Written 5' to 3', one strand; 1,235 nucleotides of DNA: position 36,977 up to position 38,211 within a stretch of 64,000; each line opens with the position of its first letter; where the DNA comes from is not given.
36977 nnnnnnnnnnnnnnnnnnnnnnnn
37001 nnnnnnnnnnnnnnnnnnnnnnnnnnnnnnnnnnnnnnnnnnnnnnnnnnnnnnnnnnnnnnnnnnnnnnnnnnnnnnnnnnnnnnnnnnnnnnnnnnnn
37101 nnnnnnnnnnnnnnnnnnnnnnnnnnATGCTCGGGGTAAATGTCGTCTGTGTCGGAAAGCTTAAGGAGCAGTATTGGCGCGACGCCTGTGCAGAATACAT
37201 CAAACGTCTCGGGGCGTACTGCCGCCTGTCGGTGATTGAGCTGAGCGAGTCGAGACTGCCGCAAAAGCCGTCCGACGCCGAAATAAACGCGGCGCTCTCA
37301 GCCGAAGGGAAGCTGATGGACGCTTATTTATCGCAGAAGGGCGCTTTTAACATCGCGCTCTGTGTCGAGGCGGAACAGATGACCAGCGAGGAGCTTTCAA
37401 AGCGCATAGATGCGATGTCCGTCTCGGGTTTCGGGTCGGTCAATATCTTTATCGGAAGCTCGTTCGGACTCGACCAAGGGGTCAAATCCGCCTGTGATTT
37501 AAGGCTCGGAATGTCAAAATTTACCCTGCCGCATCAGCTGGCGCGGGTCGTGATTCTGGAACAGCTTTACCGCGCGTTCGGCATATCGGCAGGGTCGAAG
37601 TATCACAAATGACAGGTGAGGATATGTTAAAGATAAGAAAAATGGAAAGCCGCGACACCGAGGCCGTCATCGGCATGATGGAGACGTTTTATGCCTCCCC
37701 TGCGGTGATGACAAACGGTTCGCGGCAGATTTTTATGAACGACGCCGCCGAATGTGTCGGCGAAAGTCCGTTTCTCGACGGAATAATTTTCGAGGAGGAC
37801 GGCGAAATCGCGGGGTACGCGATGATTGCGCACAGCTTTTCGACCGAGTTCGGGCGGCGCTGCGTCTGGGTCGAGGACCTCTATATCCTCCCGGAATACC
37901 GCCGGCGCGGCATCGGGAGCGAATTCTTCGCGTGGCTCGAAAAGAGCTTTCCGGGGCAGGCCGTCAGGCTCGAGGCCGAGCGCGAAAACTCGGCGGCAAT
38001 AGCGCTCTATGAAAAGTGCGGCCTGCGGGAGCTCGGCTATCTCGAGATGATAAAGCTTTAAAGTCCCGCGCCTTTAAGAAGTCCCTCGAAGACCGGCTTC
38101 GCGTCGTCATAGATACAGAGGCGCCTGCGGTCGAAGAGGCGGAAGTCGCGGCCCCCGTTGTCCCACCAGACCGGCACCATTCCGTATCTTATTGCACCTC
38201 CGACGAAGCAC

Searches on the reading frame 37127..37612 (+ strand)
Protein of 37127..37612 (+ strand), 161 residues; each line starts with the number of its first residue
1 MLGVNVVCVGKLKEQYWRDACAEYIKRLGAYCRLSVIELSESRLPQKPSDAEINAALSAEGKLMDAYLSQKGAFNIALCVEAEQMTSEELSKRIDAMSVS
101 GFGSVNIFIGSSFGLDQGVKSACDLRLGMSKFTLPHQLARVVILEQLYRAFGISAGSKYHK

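Call 7: search_protein_families(library=pfam, proteins=[window:37127-37612:+], max_evalue=0.001)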
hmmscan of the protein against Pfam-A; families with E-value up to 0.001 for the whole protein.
window:37127-37612:+ (161 aa): 1 family
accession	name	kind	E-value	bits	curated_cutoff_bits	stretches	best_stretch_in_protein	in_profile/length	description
PF02590.22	SPOUT_MTase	-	1.1e-44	152.6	27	1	4-160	3-154/154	Predicted SPOUT methyltransferase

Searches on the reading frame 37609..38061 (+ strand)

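Call 7: search_protein_families(library=pfam, proteins=[window:37609-38061:+], max_evalue=0.001)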
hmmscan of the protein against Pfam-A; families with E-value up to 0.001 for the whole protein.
window:37609-38061:+ (150 aa): 3 families
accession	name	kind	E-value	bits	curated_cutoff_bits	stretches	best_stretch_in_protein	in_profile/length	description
PF00583.31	Acetyltransf_1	-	1.6e-15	57.9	20.7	1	57-138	34-115/116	Acetyltransferase (GNAT) family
PF13508.13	Acetyltransf_7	-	3.4e-12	47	27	1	60-138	7-81/84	Acetyltransferase (GNAT) domain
PF13673.13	Acetyltransf_10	-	9.1e-06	26.1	23.6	1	59-142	34-110/128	Acetyltransferase (GNAT) domain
